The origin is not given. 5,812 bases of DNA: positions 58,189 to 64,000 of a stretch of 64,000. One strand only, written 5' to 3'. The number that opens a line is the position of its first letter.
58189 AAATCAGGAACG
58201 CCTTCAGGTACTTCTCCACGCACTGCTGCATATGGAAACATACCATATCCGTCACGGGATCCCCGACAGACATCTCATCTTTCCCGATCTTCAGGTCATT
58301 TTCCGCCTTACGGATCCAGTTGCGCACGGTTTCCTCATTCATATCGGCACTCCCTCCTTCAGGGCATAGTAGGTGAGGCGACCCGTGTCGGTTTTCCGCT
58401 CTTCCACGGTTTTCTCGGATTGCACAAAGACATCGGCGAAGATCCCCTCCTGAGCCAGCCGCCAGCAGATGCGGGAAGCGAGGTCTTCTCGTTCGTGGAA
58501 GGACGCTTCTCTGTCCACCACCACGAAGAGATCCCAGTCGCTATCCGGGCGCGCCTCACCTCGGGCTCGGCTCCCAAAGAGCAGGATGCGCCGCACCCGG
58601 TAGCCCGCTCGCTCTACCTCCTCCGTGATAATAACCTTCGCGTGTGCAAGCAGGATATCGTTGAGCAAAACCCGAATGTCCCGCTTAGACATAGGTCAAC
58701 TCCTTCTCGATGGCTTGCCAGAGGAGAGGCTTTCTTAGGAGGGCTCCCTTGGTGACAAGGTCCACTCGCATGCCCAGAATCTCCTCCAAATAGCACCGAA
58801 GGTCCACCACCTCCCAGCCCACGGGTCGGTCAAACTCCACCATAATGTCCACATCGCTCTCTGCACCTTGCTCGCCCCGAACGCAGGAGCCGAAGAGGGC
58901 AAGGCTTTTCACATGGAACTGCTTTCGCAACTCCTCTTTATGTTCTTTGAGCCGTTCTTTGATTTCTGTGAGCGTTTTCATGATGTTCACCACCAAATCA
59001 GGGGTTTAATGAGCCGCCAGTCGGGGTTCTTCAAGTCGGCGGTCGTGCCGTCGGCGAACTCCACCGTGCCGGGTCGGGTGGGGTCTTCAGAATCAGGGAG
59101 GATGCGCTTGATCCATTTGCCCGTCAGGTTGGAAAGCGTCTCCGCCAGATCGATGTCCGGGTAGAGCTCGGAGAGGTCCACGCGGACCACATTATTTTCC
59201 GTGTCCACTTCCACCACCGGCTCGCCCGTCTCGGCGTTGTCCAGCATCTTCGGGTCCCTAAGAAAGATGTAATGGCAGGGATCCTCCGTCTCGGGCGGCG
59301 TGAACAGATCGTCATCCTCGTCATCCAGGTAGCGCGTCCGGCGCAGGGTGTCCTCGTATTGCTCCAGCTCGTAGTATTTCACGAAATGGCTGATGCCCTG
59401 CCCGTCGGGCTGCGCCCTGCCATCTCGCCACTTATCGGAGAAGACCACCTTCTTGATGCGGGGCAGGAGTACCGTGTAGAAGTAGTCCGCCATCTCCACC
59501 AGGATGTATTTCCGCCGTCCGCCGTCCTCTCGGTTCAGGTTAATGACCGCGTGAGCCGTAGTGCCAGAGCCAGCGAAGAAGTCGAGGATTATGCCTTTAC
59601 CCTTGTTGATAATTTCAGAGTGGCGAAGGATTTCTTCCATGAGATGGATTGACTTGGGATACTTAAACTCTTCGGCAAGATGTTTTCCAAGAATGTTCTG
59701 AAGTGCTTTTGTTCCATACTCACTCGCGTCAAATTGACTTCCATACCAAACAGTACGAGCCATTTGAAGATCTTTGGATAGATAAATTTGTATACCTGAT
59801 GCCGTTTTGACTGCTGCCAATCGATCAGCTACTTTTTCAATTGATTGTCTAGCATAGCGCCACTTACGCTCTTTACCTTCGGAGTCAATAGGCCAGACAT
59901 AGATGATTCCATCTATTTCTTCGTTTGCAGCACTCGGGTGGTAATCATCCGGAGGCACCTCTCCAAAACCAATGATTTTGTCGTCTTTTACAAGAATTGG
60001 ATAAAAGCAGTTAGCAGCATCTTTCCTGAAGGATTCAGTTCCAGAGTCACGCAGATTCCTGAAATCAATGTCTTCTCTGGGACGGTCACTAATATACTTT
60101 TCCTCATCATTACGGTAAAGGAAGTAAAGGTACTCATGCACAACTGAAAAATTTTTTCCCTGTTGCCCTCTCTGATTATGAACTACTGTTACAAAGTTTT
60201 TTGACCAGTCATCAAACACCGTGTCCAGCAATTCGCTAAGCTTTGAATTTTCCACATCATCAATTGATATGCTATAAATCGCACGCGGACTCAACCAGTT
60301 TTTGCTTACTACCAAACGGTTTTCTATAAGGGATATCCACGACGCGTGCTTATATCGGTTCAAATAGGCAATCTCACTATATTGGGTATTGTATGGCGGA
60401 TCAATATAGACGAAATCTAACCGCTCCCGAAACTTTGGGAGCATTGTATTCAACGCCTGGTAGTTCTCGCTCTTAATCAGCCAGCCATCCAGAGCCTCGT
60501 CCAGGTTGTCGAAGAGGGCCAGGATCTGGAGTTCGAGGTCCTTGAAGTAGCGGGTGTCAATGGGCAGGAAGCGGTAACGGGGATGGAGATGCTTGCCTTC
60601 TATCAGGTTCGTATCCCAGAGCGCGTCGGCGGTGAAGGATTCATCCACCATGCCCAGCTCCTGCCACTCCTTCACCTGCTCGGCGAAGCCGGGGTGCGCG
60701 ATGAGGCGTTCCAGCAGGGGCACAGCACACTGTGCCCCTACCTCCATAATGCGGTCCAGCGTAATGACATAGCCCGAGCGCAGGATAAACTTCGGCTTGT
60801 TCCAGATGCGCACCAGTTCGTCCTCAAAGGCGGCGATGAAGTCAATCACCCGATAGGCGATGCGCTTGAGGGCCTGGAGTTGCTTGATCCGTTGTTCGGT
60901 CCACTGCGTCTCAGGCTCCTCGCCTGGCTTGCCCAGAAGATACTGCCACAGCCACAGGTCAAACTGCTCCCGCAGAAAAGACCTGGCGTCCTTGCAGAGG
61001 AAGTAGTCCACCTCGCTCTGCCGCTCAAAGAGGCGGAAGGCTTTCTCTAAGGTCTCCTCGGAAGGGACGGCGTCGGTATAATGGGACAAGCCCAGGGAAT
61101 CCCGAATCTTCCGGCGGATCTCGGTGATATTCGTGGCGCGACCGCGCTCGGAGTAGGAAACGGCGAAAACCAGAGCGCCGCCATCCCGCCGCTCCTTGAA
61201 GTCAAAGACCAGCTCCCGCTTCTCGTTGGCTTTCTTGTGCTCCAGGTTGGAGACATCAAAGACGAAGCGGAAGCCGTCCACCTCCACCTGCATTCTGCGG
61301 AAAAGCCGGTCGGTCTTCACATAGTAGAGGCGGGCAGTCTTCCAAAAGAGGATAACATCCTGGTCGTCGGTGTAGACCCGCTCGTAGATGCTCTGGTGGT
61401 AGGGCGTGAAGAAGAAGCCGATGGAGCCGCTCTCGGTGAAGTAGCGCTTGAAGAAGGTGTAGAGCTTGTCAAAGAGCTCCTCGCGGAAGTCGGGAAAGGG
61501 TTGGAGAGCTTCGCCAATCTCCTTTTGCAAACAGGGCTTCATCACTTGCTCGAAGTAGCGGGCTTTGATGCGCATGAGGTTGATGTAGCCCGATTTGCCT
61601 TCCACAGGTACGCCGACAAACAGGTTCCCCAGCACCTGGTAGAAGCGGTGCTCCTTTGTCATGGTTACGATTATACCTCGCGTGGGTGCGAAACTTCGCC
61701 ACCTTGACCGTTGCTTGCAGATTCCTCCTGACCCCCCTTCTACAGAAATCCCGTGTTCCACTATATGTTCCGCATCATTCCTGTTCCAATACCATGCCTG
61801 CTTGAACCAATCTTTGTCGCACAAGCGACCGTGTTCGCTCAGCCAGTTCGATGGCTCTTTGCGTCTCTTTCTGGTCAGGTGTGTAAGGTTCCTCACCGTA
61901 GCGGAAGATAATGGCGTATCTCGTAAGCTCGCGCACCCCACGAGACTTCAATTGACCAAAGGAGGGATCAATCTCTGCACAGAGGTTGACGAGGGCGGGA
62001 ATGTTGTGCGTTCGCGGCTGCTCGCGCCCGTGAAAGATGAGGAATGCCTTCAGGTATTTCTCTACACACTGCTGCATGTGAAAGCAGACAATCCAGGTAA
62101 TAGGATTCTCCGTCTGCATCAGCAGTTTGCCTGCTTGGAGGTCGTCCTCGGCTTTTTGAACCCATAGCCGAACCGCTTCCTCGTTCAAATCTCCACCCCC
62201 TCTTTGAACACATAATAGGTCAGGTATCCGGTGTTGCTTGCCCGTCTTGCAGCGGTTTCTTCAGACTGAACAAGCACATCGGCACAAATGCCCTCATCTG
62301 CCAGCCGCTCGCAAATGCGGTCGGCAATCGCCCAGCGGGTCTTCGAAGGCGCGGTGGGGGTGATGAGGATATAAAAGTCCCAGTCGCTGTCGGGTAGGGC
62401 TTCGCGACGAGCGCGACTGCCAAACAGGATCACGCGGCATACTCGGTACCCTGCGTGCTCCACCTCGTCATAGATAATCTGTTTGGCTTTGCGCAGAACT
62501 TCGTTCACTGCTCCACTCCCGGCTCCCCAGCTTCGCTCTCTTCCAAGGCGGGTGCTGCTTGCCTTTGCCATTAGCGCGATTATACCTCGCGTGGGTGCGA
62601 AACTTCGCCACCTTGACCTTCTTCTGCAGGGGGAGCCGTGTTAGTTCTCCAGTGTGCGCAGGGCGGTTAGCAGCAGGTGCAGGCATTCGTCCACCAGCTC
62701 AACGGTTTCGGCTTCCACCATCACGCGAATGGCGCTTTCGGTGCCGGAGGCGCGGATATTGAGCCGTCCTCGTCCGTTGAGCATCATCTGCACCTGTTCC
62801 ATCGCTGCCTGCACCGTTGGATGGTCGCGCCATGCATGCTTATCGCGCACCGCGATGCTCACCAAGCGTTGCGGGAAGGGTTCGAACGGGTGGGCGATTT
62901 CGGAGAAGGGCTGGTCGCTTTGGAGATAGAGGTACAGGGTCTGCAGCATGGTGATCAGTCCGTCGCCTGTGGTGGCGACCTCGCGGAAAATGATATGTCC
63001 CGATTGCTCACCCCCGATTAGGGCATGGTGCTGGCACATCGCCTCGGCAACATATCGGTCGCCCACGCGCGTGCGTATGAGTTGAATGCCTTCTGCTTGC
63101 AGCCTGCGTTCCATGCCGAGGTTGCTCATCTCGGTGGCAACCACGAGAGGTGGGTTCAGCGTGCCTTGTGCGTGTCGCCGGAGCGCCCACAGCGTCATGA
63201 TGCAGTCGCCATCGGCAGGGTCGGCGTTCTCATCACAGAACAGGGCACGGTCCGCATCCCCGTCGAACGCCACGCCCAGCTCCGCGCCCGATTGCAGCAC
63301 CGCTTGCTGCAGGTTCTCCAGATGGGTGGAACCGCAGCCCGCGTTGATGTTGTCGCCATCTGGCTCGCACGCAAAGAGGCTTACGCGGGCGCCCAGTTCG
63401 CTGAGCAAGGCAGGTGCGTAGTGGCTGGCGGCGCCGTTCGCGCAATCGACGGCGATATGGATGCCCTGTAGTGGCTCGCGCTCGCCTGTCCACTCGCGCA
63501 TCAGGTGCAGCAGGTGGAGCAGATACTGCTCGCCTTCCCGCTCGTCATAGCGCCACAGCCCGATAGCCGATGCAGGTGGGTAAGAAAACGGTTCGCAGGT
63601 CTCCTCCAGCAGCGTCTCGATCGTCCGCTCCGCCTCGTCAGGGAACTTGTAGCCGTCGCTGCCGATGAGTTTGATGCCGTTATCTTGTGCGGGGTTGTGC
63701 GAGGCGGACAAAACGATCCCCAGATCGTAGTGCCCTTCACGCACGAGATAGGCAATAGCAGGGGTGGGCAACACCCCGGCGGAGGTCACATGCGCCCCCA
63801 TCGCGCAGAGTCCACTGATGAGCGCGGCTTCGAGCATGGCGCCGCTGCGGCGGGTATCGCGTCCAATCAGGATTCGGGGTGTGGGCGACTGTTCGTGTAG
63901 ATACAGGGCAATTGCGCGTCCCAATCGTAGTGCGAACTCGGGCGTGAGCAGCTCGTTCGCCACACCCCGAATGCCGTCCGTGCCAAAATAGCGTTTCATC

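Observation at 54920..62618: Type III R-M operon with MNT/HEPN toxin-antitoxin-type genes nested between mod and res, plus a paralogous MNT-HEPN pair upstream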

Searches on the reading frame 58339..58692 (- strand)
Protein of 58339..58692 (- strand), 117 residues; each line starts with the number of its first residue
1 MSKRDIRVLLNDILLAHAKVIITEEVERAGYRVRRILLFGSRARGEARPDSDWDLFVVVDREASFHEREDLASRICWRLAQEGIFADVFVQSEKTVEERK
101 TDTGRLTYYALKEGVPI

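Call 3: search_protein_families(library=pfam, proteins=[window:58339-58692:-], max_evalue=0.01)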
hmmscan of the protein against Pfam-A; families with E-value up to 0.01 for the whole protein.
window:58339-58692:- (117 aa): 4 families
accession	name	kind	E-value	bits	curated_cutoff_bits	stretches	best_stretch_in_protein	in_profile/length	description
PF18765.7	Polbeta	-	4.4e-11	43.2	26.9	1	32-76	12-56/93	Polymerase beta, Nucleotidyltransferase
PF01909.29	NTP_transf_2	-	4.5e-11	43.4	21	1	23-81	5-63/93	Nucleotidyltransferase domain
PF03445.19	DUF294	-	5.9e-05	23.4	21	1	10-85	27-104/138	Putative nucleotidyltransferase DUF294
PF22600.2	MTPAP-like_central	-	0.008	16.7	27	1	34-75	40-79/139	Poly(A) RNA polymerase, mitochondrial-like, central palm domain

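Call 4: search_protein_families(library=padloc, proteins=[window:58339-58692:-], max_evalue=0.01)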
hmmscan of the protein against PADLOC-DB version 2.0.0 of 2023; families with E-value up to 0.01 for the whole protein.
window:58339-58692:- (117 aa): 9 families
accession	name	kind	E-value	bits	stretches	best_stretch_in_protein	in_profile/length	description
PDLC04903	PDC-S09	-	1.2e-11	42.8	1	30-99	23-93/108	-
PDLC04904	PDC-S09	-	3.5e-10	38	1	29-73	21-65/104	-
PDLC04907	PDC-S09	-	4.5e-10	37.7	1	28-64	22-58/114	-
PDLC04902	PDC-S09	-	1.1e-09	36.5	1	30-73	18-62/97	-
PDLC04906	PDC-S09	-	1.5e-08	32.9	1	29-72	20-64/98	-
PDLC04905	PDC-S09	-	0.0002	19.7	1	29-67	17-58/101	-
PDLC04368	PDC-M05A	-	0.00022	19.1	1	22-61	96-135/201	-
PDLC04369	PDC-M05A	-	0.0011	16.6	1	20-65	97-135/201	-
PDLC04778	PDC-M70A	-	0.0042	14.4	1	27-76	41-89/355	-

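Call 5: search_protein_families(library=ncbifam, proteins=[window:58339-58692:-], max_evalue=0.01)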
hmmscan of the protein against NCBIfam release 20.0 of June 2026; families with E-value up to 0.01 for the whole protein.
window:58339-58692:- (117 aa): 7 families
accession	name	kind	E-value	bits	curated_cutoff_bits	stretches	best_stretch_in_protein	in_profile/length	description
NF047752.1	MntA_antitoxin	equivalog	6.8e-10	38.8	60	1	32-75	6-49/106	type VII toxin-antitoxin system MntA family adenylyltransferase antitoxin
NF051895.1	anti_phage_HalB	equivalog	3.4e-07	30.1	190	1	36-64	2-30/211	anti-phage Hailong system nucleotidyltransferase HalB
NF012212.1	ANT_9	subfamily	5.5e-06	25.8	340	1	33-76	21-64/249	aminoglycoside nucleotidyltransferase ANT(9)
NF010309.0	PRK13746.1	subfamily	0.0017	17.8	193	1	17-71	15-66/263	aminoglycoside adenylyltransferase family protein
NF033220.1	ANT_3pp_II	equivalog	0.0028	17.1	400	1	35-75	24-64/258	ANT(3'')-II family aminoglycoside nucleotidyltransferase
NF045909.1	ANT_9_Ic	equivalog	0.0034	16.7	505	1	27-66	21-60/259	aminoglycoside nucleotidyltransferase ANT(9)-Ic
NF033061.1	ANT_4p_I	equivalog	0.0044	16.6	350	1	18-99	15-96/253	ANT(4')-I family aminoglycoside nucleotidyltransferase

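Call 48: search_solved_structures(query=window:58339-58692:-, max_evalue=0.01)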
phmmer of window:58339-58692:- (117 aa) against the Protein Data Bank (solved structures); distinct sequences matched with E-value up to 0.01: 3.
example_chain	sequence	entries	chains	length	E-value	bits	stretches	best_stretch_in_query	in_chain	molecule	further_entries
1wot_A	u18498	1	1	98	9.5e-05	25.7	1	33-94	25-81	PUTATIVE MINIMAL NUCLEOTIDYLTRANSFERASE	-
9xbd_E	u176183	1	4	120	0.00048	23.5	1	32-96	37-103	Nucleotidyltransferase domain-containing protein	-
7ae2_B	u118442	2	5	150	0.0023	21.3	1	33-63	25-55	MNT ANTITOXIN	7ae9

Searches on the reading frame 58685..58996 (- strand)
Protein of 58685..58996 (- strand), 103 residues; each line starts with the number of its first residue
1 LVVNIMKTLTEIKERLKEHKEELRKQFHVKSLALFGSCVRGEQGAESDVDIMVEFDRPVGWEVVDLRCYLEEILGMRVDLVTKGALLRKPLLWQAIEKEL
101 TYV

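Call 3: search_protein_families(library=pfam, proteins=[window:58685-58996:-], max_evalue=0.01)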
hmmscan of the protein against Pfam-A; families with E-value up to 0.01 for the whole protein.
window:58685-58996:- (103 aa): 3 families
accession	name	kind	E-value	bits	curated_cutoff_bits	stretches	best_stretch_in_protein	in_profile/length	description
PF01909.29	NTP_transf_2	-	1e-15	58.3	21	1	16-98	1-88/93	Nucleotidyltransferase domain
PF18765.7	Polbeta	-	6.3e-11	42.7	26.9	1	20-96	4-81/93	Polymerase beta, Nucleotidyltransferase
PF22600.2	MTPAP-like_central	-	0.00046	20.7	27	1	17-58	27-68/139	Poly(A) RNA polymerase, mitochondrial-like, central palm domain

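Call 4: search_protein_families(library=padloc, proteins=[window:58685-58996:-], max_evalue=0.01)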
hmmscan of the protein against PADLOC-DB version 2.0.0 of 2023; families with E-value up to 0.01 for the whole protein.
window:58685-58996:- (103 aa): 9 families
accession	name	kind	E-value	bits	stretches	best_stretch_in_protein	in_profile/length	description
PDLC04906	PDC-S09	-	3.3e-27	92.7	1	6-102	1-97/98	-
PDLC04904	PDC-S09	-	4.7e-22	76.2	1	6-100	1-95/104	-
PDLC04902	PDC-S09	-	7.9e-21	72.2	1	16-99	8-91/97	-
PDLC04905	PDC-S09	-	1.5e-19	68.2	1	12-99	5-94/101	-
PDLC04903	PDC-S09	-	3e-09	35.2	1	6-57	1-54/108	-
PDLC04907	PDC-S09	-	4.5e-07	28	1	11-57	9-55/114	-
PDLC04369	PDC-M05A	-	2.2e-05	22.2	1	13-53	89-127/201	-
PDLC04368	PDC-M05A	-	2.3e-05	22.3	1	4-72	84-150/201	-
PDLC00769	Cyclase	-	0.0011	16.4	1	5-57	24-76/261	oligonucleotide-cyclase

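Call 5: search_protein_families(library=ncbifam, proteins=[window:58685-58996:-], max_evalue=0.01)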
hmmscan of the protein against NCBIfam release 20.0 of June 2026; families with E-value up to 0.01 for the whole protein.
window:58685-58996:- (103 aa): 3 families
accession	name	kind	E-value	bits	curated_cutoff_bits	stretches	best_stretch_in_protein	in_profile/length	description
NF047752.1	MntA_antitoxin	equivalog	3e-11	43.1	60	1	23-82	1-61/106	type VII toxin-antitoxin system MntA family adenylyltransferase antitoxin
NF051895.1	anti_phage_HalB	equivalog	5.9e-05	22.8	190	1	31-53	1-23/211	anti-phage Hailong system nucleotidyltransferase HalB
NF012212.1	ANT_9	subfamily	0.0076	15.5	340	1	11-59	5-51/249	aminoglycoside nucleotidyltransferase ANT(9)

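Call 49: search_solved_structures(query=window:58685-58981:-, max_evalue=0.01)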
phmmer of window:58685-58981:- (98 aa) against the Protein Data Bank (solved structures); distinct sequences matched with E-value up to 0.01: 1.
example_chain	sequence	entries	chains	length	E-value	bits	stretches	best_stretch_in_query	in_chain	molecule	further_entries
1wot_A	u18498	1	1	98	2.6e-06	30.8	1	26-87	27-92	PUTATIVE MINIMAL NUCLEOTIDYLTRANSFERASE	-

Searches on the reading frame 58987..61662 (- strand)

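Call 3: search_protein_families(library=pfam, proteins=[window:58987-61662:-], max_evalue=0.01)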
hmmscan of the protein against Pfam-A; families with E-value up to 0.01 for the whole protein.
window:58987-61662:- (891 aa): 3 families
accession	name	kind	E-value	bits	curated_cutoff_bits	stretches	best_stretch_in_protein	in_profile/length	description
PF01555.25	N6_N4_Mtase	-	1e-24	88.1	26.7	1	416-729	2-216/221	DNA methylase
PF02086.21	MethyltransfD12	-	0.0014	18.8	22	0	389-429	153-191/253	D12 class N6 adenine-specific DNA methyltransferase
PF03602.21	Cons_hypoth95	-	0.0016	18.6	24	0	408-437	107-136/182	Conserved hypothetical protein 95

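Call 4: search_protein_families(library=padloc, proteins=[window:58987-61662:-], max_evalue=0.01)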
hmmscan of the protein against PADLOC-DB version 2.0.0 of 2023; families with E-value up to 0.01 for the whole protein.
window:58987-61662:- (891 aa): 31 families (the best 25 are shown)
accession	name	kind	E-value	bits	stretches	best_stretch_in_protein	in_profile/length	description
PDLC03638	MTase_III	-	9.6e-209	693.6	1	2-855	3-794/816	Type III methyltransferase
PDLC03646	MTase_III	-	5.8e-94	313.8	2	196-787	289-888/1057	Type III methyltransferase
PDLC03644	MTase_III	-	1.4e-44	150.8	1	388-766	34-421/542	Type III methyltransferase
PDLC03634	MTase_III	-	2e-43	147.2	2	438-725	169-445/621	Type III methyltransferase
PDLC03641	MTase_III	-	2.4e-39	133.4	2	435-725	177-447/657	Type III methyltransferase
PDLC03645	MTase_III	-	3.6e-38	129.1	2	395-610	142-378/709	Type III methyltransferase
PDLC03640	MTase_III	-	2.9e-37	126.3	2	636-740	346-447/654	Type III methyltransferase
PDLC03642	MTase_III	-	1.2e-34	118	2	625-723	306-396/528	Type III methyltransferase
PDLC03635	MTase_III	-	2.6e-34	117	1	391-772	217-606/708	Type III methyltransferase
PDLC03636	MTase_III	-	6.5e-28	95.8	1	387-740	41-409/575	Type III methyltransferase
PDLC03637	MTase_III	-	8.2e-24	82.1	2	636-726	370-455/513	Type III methyltransferase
PDLC03639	MTase_III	-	1.7e-21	74.3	2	650-724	411-479/639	Type III methyltransferase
PDLC03278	MTase_II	-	8.4e-18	62.9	2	410-515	16-119/390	Type II methyltransferase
PDLC03354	MTase_II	-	1.3e-12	45.5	2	393-511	61-200/425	Type II methyltransferase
PDLC03643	MTase_III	-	6.7e-11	40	1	651-731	198-273/465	Type III methyltransferase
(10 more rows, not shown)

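Call 5: search_protein_families(library=ncbifam, proteins=[window:58987-61662:-], max_evalue=0.01)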
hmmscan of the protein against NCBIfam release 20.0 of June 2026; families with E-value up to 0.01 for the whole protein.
window:58987-61662:- (891 aa): 2 families
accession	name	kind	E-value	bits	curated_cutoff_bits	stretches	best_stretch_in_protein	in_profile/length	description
NF050803.1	DnaMtaseCcrMCaul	equivalog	0.0032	16.4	830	0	687-741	204-252/350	adenine-specific DNA-methyltransferase CcrM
TIGR00095.1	TIGR00095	equivalog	0.0065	16.1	117.5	0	394-430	105-140/194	16S rRNA (guanine(966)-N(2))-methyltransferase RsmD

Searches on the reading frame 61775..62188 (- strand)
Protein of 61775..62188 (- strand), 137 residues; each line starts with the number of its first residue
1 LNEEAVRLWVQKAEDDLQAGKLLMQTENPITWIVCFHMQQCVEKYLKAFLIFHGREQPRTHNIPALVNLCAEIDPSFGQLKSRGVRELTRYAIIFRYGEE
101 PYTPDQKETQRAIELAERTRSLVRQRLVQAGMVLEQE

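Call 3: search_protein_families(library=pfam, proteins=[window:61775-62188:-], max_evalue=0.01)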
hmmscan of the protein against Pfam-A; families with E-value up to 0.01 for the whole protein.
window:61775-62188:- (137 aa): 1 family
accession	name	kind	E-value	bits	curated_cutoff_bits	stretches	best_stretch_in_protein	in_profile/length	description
PF05168.19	HEPN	-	3.8e-24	85.5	22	1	6-124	1-115/117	HEPN domain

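Call 4: search_protein_families(library=padloc, proteins=[window:61775-62188:-], max_evalue=0.01)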
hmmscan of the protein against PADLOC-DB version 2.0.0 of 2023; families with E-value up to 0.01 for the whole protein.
window:61775-62188:- (137 aa): 0 families

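Call 5: search_protein_families(library=ncbifam, proteins=[window:61775-62188:-], max_evalue=0.01)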
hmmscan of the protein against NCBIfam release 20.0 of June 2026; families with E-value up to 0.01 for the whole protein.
window:61775-62188:- (137 aa): 0 families

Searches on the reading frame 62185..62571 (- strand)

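Call 3: search_protein_families(library=pfam, proteins=[window:62185-62571:-], max_evalue=0.01)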
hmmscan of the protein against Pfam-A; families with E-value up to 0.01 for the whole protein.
window:62185-62571:- (128 aa): 3 families
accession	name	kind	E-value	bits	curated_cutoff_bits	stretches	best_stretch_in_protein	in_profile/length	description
PF18765.7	Polbeta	-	1.7e-06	28.6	26.9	1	44-89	13-58/93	Polymerase beta, Nucleotidyltransferase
PF03445.19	DUF294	-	2.3e-06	28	21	1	22-95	28-103/138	Putative nucleotidyltransferase DUF294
PF01909.29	NTP_transf_2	-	5.2e-06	27.2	21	1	37-105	8-77/93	Nucleotidyltransferase domain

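Call 4: search_protein_families(library=padloc, proteins=[window:62185-62571:-], max_evalue=0.01)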
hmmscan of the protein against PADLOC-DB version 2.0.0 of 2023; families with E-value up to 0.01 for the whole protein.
window:62185-62571:- (128 aa): 7 families
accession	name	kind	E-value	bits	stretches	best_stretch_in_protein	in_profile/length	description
PDLC04907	PDC-S09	-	1.5e-11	42.4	1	26-127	10-113/114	-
PDLC04903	PDC-S09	-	3.7e-08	31.6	1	38-126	20-106/108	-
PDLC04904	PDC-S09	-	7.1e-07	27.4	1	24-76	7-57/104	-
PDLC04902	PDC-S09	-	4.6e-06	24.9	1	40-74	17-51/97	-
PDLC04906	PDC-S09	-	3.4e-05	22.2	1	40-74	20-54/98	-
PDLC04778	PDC-M70A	-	0.00056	17.3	1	22-94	26-96/355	-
PDLC04369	PDC-M05A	-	0.0066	14.1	1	26-104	85-161/201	-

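Call 5: search_protein_families(library=ncbifam, proteins=[window:62185-62571:-], max_evalue=0.01)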
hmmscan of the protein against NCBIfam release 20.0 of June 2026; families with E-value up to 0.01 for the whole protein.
window:62185-62571:- (128 aa): 2 families
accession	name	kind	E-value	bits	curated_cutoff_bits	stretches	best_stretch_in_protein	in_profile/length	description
NF047752.1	MntA_antitoxin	equivalog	4.5e-08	32.9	60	1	44-91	7-54/106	type VII toxin-antitoxin system MntA family adenylyltransferase antitoxin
NF051895.1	anti_phage_HalB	equivalog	0.00093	18.8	190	1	48-74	3-29/211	anti-phage Hailong system nucleotidyltransferase HalB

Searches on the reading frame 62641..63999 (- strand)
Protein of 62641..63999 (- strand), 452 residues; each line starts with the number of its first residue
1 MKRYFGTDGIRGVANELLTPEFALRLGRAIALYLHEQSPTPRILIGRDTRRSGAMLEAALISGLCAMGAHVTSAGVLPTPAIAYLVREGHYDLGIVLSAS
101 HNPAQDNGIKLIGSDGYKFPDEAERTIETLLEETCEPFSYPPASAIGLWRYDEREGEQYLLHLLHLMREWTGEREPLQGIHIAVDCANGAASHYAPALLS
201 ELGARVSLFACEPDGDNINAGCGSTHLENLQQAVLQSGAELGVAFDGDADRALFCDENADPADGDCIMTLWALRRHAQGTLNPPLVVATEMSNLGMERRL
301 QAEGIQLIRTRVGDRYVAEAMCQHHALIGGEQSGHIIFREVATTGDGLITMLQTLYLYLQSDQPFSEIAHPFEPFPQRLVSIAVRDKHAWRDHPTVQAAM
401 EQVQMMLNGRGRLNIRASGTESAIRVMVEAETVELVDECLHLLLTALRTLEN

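Call 37: find_encoding_contigs(protein=window:62641-63999:-, flank=10000, max_places=6)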
Protein window:62641-63999:- (452 aa): 4 contigs read that carry it; 2 places shown.
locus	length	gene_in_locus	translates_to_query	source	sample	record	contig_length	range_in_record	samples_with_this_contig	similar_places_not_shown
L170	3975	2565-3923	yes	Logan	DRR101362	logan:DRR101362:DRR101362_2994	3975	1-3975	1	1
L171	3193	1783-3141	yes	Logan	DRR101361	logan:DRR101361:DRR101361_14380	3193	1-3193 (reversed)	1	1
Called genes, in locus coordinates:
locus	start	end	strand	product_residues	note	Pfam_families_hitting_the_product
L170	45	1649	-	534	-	PF20656:MS_N, PF01274:MS_TIM-barrel, PF20659:MS_C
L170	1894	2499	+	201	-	PF01025:GrpE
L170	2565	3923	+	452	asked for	PF02878:PGM_PMM_I, PF02879:PGM_PMM_II, PF02880:PGM_PMM_III, PF00408:PGM_PMM_IV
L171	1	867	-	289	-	?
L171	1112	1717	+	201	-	PF01025:GrpE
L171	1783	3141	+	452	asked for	PF02878:PGM_PMM_I, PF02879:PGM_PMM_II, PF02880:PGM_PMM_III, PF00408:PGM_PMM_IV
